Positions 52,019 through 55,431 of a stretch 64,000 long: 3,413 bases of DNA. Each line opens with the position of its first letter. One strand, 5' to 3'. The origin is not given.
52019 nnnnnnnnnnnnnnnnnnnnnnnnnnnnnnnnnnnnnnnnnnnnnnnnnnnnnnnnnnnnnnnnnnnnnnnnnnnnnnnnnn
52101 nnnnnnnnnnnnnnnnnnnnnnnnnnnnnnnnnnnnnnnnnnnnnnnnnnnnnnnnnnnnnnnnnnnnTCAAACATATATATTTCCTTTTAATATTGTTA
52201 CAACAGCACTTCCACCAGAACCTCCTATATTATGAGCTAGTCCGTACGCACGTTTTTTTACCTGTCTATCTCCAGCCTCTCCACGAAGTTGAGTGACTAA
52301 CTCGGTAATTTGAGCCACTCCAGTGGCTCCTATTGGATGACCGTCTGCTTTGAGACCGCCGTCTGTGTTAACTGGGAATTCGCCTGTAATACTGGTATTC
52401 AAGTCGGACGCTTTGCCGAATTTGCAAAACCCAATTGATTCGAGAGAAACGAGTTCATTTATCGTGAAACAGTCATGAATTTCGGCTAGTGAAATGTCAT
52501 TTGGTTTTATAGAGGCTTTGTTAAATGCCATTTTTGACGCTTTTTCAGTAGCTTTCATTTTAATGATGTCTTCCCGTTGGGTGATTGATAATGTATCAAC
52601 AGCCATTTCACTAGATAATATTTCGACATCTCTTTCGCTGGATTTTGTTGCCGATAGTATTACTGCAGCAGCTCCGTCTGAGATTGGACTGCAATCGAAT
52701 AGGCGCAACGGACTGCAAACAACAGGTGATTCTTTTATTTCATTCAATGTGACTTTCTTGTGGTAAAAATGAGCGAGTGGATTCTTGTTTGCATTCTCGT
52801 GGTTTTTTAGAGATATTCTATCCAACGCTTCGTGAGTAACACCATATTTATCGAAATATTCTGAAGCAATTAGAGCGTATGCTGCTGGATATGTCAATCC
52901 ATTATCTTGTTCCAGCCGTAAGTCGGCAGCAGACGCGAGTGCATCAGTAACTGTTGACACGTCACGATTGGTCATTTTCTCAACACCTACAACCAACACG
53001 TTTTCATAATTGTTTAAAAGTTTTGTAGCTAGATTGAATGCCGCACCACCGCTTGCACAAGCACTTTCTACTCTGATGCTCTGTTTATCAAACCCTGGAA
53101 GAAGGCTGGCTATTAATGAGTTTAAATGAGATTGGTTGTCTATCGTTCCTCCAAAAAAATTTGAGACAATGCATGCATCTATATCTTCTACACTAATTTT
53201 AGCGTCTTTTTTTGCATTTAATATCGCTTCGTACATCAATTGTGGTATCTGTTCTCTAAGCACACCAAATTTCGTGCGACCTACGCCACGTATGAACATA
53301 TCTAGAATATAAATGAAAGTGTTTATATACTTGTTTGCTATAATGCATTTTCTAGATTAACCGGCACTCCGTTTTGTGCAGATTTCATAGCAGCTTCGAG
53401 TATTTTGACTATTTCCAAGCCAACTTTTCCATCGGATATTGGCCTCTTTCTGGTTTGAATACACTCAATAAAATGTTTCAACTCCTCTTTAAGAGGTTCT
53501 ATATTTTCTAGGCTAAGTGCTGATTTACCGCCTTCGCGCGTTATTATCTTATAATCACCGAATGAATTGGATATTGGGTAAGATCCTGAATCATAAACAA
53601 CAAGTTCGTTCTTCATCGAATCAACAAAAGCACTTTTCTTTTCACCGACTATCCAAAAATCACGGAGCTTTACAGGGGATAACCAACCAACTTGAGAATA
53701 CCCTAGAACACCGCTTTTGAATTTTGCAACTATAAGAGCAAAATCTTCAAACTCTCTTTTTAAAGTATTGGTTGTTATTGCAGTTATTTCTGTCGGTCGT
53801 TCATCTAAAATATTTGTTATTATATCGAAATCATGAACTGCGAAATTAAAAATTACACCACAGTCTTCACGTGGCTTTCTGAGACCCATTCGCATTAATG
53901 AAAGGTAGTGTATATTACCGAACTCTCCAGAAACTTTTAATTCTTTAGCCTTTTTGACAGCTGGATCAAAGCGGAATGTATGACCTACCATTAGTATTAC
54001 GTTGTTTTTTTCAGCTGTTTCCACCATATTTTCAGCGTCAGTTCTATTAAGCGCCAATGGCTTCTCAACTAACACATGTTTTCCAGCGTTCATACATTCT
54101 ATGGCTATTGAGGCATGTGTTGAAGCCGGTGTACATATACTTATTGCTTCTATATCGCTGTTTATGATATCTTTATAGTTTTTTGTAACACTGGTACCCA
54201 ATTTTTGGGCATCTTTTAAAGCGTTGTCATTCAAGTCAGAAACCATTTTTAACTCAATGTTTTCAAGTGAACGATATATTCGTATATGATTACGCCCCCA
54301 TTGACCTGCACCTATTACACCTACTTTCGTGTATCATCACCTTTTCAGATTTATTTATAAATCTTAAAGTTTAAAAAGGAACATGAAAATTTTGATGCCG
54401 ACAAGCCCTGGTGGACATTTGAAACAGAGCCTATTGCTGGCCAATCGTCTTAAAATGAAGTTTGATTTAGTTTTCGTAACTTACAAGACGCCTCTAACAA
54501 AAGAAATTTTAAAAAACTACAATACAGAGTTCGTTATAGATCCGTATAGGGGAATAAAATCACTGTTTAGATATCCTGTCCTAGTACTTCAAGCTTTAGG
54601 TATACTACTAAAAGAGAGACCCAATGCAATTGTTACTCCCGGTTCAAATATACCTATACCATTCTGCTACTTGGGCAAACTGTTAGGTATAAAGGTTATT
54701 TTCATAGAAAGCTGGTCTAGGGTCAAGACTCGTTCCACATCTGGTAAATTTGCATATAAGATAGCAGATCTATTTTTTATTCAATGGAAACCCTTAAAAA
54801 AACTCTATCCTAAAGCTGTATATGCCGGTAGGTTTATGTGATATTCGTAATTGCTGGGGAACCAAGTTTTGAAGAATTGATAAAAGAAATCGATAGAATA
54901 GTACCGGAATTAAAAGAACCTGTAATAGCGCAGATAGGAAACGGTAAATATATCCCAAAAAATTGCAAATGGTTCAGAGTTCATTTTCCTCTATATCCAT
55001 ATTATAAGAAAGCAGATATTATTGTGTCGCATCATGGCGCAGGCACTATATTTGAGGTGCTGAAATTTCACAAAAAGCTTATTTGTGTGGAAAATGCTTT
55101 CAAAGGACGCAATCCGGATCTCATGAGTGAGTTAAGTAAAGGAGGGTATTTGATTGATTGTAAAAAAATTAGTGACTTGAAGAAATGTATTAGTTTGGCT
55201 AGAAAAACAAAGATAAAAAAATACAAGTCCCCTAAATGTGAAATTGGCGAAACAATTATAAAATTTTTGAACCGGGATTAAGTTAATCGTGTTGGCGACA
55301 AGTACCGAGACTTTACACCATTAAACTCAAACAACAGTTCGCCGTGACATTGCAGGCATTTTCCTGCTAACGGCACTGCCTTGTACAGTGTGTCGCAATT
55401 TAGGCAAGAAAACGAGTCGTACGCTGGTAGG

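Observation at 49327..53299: Tightly overlapping operon thiolase / DUF35-3-hydroxyacyl-CoA dehydrogenase fusion / LbH acyltransferase / DegT aminotransferase: predicted N-(3-hydroxybutanoyl) amino sugar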

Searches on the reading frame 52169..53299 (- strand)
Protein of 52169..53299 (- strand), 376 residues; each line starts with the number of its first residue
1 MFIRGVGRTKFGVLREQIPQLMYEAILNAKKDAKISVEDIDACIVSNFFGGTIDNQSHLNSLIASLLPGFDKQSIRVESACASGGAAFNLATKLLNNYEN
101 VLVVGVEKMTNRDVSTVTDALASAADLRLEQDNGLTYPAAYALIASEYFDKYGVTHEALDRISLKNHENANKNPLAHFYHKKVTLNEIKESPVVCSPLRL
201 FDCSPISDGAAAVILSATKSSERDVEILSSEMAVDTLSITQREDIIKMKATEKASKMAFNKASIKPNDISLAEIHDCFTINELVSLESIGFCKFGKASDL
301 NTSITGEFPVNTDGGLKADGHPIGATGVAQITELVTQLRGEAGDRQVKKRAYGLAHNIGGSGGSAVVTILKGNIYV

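Call 3: search_protein_families(library=pfam, proteins=[window:52169-53299:-], max_evalue=0.01)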
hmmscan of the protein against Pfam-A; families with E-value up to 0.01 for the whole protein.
window:52169-53299:- (376 aa): 5 families
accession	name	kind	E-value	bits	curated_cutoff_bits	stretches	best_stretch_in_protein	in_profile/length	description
PF22691.2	Thiolase_C_1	-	9.4e-44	149.1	28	1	233-371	3-143/144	Thiolase C-terminal domain-like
PF00108.29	Thiolase_N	-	1.8e-20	73.9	26.4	1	7-217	7-258/260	Thiolase, N-terminal domain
PF02803.24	Thiolase_C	-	1.2e-10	41.5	27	1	250-366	23-119/123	Thiolase, C-terminal domain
PF08545.16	ACP_syn_III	-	2.4e-06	27.8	24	0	78-111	4-39/80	3-Oxoacyl-[acyl-carrier-protein (ACP)] synthase III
PF00109.32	ketoacyl-synt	-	0.00065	19.8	20.8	1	67-121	160-216/252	Beta-ketoacyl synthase, N-terminal domain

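Call 4: search_protein_families(library=ncbifam, proteins=[window:52169-53299:-], max_evalue=0.001)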
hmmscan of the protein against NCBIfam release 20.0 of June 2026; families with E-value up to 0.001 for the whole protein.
window:52169-53299:- (376 aa): 50 families (the best 25 are shown)
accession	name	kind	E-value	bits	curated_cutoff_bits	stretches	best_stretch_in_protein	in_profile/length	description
NF004720.0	PRK06064.1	subfamily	1.4e-124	415.8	420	1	3-371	6-386/389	thiolase domain-containing protein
NF053570.1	AcCoTHIOL_METTL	equivalog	4.6e-107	358.2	600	1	3-371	6-382/385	acetyl-CoA acetyltransferase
NF005704.0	PRK07516.1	subfamily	9.3e-87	291.5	412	1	3-371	6-386/389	thiolase domain-containing protein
NF009228.0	PRK12578.1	subfamily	3.6e-80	269.4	485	1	3-371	7-386/387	thiolase domain-containing protein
NF004810.0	PRK06157.1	equivalog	1.7e-77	261.3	403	1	3-369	11-392/400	acetyl-CoA acetyltransferase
NF006102.0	PRK08256.1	subfamily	4.6e-72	243.3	436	1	2-371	6-391/394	lipid-transfer protein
NF004936.0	PRK06289.1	equivalog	7.3e-61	206.1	375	1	17-370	25-401/405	acetyl-CoA acetyltransferase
NF004982.0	PRK06365.1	equivalog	9.9e-55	186.3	695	2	7-242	24-265/430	thiolase domain-containing protein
NF004715.0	PRK06059.1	equivalog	8.3e-51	173.2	424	1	2-367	7-396/399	lipid-transfer protein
NF006180.0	PRK08313.1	subfamily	1.4e-50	172.3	514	1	3-362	8-374/389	thiolase domain-containing protein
NF053628.1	BnzsclthlBbsBGT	equivalog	3.6e-47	161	750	1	2-360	8-370/389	benzoylsuccinyl-CoA thiolase subunit BbsB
NF004811.0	PRK06158.1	subfamily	4e-47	161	421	1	20-370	30-378/384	acetyl-CoA acetyltransferase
NF005892.0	PRK07855.1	subfamily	2.7e-44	151.6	469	1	3-349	10-368/390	lipid-transfer protein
NF006010.0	PRK08142.1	subfamily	1.5e-41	142.5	462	1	18-364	25-376/388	thiolase domain-containing protein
NF004721.0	PRK06065.1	equivalog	8.5e-37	126.9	455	1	5-360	16-381/393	thiolase domain-containing protein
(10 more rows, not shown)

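Call 44: search_solved_structures(query=window:52169-53299:-, max_evalue=1e-20, show_alignments=1)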
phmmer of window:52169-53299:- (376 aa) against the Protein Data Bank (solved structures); distinct sequences matched with E-value up to 1e-20: 19.
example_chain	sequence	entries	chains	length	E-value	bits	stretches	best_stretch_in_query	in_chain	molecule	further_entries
7yvy_A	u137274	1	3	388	2.3e-76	260.4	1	3-371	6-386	Acetyl-CoA acetyltransferase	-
6esq_A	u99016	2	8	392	1.2e-74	254.7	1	3-370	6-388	acetoacetyl-CoA thiolase | Acetyl-CoA acetyltransferase thiolase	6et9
4yzo_A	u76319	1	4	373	7.6e-67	229.1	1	4-369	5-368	Putative acyl-CoA acyltransferase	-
3zbg_A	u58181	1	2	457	4.1e-51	177.4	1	40-371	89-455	3-KETOACYL-COA THIOLASE-LIKE PROTEIN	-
6hsj_A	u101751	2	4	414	2.3e-50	174.9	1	2-371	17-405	SCP2-thiolase (type-1)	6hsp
6hrv_A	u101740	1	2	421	2.5e-50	174.8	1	2-371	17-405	SCP2-thiolase (type-1)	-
3zbk_A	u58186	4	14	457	7.5e-50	173.2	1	40-371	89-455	3-KETOACYL-COA THIOLASE-LIKE PROTEIN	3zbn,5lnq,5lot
3zbl_A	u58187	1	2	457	1e-49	172.7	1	40-371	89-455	3-KETOACYL-COA THIOLASE-LIKE PROTEIN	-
4bi9_A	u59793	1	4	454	6.6e-49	170.1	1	33-370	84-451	3-KETOACYL-COA THIOLASE, PUTATIVE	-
4bia_A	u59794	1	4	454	1.2e-47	165.9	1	33-370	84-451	3-KETOACYL-COA THIOLASE, PUTATIVE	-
7pxp_C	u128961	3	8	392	1.2e-41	146.3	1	2-361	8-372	Benzoylsuccinyl-CoA thiolase subunit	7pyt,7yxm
9myr_A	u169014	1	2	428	2e-32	115.9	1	136-363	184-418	Nonspecific lipid-transfer protein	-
5m3k_C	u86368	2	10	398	1.7e-28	103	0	254-370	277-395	2,4-diacetylphloroglucinol biosynthesis protein PhlC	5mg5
4u4e_A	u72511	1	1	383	6.2e-28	101.1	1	129-370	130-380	Thiolase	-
9skh_I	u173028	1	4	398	8.5e-28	100.7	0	254-369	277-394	2,4-diacetylphloroglucinol biosynthesis protein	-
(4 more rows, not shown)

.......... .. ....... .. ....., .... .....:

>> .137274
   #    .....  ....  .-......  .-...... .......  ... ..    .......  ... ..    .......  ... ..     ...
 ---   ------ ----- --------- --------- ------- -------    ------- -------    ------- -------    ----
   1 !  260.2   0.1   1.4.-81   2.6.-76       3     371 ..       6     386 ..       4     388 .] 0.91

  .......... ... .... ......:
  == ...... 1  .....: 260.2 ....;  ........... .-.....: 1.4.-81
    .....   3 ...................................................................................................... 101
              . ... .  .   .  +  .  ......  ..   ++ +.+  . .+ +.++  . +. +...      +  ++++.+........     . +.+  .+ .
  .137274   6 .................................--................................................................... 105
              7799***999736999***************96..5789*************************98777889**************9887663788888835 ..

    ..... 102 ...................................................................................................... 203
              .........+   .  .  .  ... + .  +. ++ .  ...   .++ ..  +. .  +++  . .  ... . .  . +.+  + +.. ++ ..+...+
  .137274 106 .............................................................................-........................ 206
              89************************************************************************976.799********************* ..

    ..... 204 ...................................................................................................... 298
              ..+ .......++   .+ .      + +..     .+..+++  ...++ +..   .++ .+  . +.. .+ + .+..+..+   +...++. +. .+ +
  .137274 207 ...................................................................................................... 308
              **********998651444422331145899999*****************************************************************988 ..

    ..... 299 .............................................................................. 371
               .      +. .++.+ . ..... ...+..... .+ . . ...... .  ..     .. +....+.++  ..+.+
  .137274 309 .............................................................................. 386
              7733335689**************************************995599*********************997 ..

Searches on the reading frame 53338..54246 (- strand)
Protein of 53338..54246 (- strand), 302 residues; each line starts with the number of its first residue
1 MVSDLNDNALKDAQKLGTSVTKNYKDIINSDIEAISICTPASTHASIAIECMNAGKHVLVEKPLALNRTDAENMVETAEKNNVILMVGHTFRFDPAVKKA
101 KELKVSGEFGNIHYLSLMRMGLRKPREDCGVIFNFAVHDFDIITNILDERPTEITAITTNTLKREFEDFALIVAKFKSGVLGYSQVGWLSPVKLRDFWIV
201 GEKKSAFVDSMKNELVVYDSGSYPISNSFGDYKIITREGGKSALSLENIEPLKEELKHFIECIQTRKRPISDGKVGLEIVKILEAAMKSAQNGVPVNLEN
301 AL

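Call 3: search_protein_families(library=pfam, proteins=[window:53338-54246:-], max_evalue=0.01)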
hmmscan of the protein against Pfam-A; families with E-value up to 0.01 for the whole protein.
window:53338-54246:- (302 aa): 3 families
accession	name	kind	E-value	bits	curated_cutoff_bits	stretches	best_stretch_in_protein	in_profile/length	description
PF01408.29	GFO_IDH_MocA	-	7.3e-22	78.8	24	1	8-89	38-120/120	Oxidoreductase family, NAD-binding Rossmann fold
PF22725.1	GFO_IDH_MocA_C3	-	3.4e-14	53.3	27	1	98-205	2-122/124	GFO/IDH/MocA C-terminal domain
PF02894.22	GFO_IDH_MocA_C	-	2.8e-12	47.3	22.9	1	123-298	24-218/218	Oxidoreductase family, C-terminal alpha/beta domain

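Call 4: search_protein_families(library=ncbifam, proteins=[window:53338-54246:-], max_evalue=0.001)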
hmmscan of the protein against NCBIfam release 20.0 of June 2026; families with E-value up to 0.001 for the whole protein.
window:53338-54246:- (302 aa): 9 families
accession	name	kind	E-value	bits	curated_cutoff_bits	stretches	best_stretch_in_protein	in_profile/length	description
NF040723.1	UDP-GlcNAcDh_Arch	equivalog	1.5e-62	211.8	450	1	2-290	30-301/302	UDP-N-acetylglucosamine 3-dehydrogenase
TIGR04380.1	myo_inos_iolG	equivalog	6.8e-36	123.8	355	1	2-183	32-226/330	inositol 2-dehydrogenase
NF052479.1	LevoglcsnDh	equivalog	3.4e-23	81.9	650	1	2-113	41-155/386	levoglucosan dehydrogenase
NF041392.1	XylDh_Gfo6_Halo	equivalog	8.4e-22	77.4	350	2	25-111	75-162/350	D-xylose 1-dehydrogenase Gfo6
NF008607.0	PRK11579.1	subfamily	1.7e-14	53.6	330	1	18-116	50-149/346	oxidoreductase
NF007574.0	PRK10206.1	equivalog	2.3e-11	43.3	352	1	20-155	53-194/345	oxidoreductase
NF058561.1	BT_2158_fam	equivalog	9.8e-11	40.9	750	1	26-114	91-179/487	glycoside 3-dehydrogenase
NF052679.1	InsChiInosDhIolG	equivalog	6.6e-10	38.5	540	1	2-156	33-194/343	bifunctional inositol 2-dehydrogenase/D-chiro-inositol 1-dehydrogenase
NF058563.1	BT_2159_fam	equivalog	1.7e-06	27.3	650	1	2-120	30-151/350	disaccharide 3-dehydrogenase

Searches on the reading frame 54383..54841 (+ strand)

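Call 42: search_protein_families(library=pfam, proteins=[window:54383-54841:+], max_evalue=0.00001)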
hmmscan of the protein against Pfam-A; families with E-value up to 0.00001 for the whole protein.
window:54383-54841:+ (152 aa): 1 family
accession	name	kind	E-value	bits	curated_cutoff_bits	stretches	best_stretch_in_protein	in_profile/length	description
PF08660.17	Alg14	-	5.2e-16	59.5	27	1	59-150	73-170/171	Oligosaccharide biosynthesis protein Alg14 like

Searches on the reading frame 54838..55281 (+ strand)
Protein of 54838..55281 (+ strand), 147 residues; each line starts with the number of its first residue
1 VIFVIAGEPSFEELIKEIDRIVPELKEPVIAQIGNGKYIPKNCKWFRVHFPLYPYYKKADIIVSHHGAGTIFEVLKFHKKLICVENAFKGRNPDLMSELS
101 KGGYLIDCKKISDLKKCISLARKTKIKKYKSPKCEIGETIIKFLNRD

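Call 42: search_protein_families(library=pfam, proteins=[window:54838-55281:+], max_evalue=0.00001)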
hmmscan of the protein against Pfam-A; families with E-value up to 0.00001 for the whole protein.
window:54838-55281:+ (147 aa): 1 family
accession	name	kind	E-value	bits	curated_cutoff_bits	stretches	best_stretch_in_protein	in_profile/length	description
PF04101.22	Glyco_tran_28_C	-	2.2e-11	44.5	22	1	1-88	1-101/166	Glycosyltransferase family 28 C-terminal domain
